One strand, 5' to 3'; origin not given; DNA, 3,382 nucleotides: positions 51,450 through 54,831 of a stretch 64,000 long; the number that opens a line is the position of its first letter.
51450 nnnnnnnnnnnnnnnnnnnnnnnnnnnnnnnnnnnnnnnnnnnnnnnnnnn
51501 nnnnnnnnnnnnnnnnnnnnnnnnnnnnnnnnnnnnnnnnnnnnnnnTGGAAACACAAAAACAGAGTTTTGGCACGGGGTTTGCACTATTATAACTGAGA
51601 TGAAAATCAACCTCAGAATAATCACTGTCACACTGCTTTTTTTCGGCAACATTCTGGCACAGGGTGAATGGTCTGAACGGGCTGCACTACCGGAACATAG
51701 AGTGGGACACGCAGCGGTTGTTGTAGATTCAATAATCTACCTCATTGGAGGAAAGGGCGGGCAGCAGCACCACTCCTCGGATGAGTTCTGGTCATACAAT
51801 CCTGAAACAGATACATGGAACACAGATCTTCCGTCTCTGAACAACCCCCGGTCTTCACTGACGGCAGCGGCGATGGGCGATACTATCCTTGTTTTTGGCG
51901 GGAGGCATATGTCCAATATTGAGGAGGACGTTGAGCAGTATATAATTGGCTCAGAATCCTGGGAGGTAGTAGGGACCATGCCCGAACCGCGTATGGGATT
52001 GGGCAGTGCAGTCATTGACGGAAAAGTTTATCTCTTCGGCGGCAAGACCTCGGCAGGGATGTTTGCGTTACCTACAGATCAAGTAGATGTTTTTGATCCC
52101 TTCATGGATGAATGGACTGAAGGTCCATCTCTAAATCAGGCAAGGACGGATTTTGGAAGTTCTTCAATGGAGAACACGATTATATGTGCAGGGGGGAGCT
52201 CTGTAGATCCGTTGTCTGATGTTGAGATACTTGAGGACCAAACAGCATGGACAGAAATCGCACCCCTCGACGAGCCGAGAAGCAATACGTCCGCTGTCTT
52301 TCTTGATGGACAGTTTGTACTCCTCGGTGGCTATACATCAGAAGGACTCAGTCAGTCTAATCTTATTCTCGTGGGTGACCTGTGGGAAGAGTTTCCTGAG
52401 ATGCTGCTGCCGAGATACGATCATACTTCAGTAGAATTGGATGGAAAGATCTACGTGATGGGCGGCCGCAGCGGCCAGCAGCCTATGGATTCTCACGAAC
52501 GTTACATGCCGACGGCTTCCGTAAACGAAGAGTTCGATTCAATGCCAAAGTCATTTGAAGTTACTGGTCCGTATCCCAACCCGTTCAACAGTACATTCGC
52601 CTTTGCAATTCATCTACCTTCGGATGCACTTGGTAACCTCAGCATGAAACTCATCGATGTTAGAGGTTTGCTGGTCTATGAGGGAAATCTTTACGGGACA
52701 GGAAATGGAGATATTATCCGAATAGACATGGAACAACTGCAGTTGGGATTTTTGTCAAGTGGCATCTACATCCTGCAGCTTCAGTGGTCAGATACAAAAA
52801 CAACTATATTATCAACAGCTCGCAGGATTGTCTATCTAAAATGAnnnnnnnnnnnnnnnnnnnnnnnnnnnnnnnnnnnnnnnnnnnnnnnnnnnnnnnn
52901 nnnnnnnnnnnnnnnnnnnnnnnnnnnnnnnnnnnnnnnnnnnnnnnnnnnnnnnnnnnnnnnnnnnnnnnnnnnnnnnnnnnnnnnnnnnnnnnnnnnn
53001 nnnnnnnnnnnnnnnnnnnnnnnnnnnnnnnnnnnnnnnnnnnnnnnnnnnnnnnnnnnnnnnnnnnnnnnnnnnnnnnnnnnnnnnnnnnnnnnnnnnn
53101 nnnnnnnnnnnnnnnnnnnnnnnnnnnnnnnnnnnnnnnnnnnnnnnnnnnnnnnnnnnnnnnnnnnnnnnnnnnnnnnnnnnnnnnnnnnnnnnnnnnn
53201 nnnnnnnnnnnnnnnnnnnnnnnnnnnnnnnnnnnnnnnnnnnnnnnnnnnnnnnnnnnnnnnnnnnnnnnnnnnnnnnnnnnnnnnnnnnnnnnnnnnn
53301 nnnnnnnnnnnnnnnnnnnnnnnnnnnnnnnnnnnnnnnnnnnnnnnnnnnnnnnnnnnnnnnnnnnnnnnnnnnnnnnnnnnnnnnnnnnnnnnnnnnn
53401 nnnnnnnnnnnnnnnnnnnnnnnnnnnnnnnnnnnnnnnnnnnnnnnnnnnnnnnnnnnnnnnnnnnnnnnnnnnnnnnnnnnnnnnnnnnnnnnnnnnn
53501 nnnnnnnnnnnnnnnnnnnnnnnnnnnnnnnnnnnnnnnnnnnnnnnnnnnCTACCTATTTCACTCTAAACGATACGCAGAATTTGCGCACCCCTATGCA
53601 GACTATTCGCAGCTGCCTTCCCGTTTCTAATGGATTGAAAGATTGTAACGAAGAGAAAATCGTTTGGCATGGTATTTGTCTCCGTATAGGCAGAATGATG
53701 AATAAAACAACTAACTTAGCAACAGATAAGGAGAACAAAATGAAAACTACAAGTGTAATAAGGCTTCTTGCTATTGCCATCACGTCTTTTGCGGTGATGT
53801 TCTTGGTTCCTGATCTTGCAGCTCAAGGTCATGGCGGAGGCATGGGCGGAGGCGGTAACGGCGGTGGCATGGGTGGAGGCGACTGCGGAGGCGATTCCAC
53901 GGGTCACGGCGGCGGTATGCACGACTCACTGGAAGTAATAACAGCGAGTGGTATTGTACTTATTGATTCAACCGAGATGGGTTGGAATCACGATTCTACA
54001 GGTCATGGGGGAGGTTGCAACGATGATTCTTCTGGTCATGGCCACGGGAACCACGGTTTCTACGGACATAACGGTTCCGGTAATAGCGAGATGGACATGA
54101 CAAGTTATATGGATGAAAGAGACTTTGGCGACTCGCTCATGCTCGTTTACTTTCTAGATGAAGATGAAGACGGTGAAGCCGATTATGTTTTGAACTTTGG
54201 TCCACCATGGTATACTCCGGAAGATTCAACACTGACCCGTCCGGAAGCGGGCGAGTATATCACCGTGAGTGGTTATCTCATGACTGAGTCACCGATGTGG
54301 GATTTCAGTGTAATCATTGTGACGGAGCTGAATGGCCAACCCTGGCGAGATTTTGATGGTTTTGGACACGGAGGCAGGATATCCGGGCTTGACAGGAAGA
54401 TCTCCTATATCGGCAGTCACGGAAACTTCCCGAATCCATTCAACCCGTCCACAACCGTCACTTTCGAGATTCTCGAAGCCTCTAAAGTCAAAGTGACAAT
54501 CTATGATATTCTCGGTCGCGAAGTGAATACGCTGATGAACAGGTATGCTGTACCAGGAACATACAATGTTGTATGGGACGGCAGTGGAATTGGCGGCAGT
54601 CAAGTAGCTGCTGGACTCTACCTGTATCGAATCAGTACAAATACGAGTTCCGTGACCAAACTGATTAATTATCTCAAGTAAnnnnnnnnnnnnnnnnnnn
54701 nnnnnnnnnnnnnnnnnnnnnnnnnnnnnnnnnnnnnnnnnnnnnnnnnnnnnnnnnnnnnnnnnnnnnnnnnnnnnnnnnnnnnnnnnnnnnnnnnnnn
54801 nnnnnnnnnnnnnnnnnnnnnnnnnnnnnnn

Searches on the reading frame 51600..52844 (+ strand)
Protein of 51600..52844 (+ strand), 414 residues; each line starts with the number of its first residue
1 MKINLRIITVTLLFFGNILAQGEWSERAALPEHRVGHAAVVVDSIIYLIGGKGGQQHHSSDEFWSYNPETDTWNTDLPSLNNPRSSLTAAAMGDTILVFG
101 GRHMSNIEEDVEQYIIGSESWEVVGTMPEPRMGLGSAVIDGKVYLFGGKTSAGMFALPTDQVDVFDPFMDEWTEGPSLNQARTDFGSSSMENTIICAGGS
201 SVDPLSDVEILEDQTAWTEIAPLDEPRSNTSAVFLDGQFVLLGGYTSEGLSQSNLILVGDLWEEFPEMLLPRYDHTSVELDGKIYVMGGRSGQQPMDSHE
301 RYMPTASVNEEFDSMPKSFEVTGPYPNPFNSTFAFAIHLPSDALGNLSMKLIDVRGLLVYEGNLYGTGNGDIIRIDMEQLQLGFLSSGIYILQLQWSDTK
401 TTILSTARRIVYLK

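Call 68: search_protein_families(library=pfam, proteins=[window:51600-52844:+], max_evalue=0.0001)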
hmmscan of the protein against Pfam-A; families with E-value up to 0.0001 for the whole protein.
window:51600-52844:+ (414 aa): 11 families
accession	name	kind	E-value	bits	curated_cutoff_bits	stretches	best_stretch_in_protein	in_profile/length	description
PF01344.31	Kelch_1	-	1e-49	166.1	20.1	4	33-74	1-40/46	Kelch motif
PF13964.12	Kelch_6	-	1.2e-32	111.2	25.3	2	84-131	2-50/50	Kelch motif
PF13418.12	Kelch_4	-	1.6e-30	105.2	21.6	1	33-75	1-42/49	Galactose oxidase, central domain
PF24681.1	Kelch_KLHDC2_KLHL20_DRC7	-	2.9e-29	102.4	50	1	36-244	1-221/221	KLHDC2/KLHL20/DRC7 Kelch-repeats domain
PF25210.1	Kelch_FKB95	-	4.4e-26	92.5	70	3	77-195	26-145/268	FKB95, Kelch-repeats domain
PF24981.1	Beta-prop_ATRN-LZTR1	-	3.1e-25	89.4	50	1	27-201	33-221/289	Attractin/LZTR1 beta-propeller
PF07646.21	Kelch_2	-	7e-24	83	21.3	1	34-74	2-42/48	Kelch motif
PF13415.12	Kelch_3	-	6.7e-21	74.4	22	2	46-90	4-46/48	Galactose oxidase, central domain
PF24996.1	NANM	-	7.7e-13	48.5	45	0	21-103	40-126/350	N-acetylneuraminate epimerase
PF13854.13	Kelch_HCF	-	1.2e-07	31.8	113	1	29-149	13-140/345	Host cell factor, Kelch-repeats domain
PF18962.6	Por_Secre_tail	-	6.6e-05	23.6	27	0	325-401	2-69/75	Secretion system C-terminal sorting domain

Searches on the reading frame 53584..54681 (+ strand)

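Call 68: search_protein_families(library=pfam, proteins=[window:53584-54681:+], max_evalue=0.0001)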
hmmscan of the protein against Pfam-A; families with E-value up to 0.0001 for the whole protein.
window:53584-54681:+ (365 aa): 2 families
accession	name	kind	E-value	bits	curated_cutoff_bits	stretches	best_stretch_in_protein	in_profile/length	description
PF13860.13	FlgD_ig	-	4.2e-08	33.5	27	1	298-355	21-78/79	FlgD Ig-like domain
PF18962.6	Por_Secre_tail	-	5e-07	30.4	27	1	282-361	2-74/75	Secretion system C-terminal sorting domain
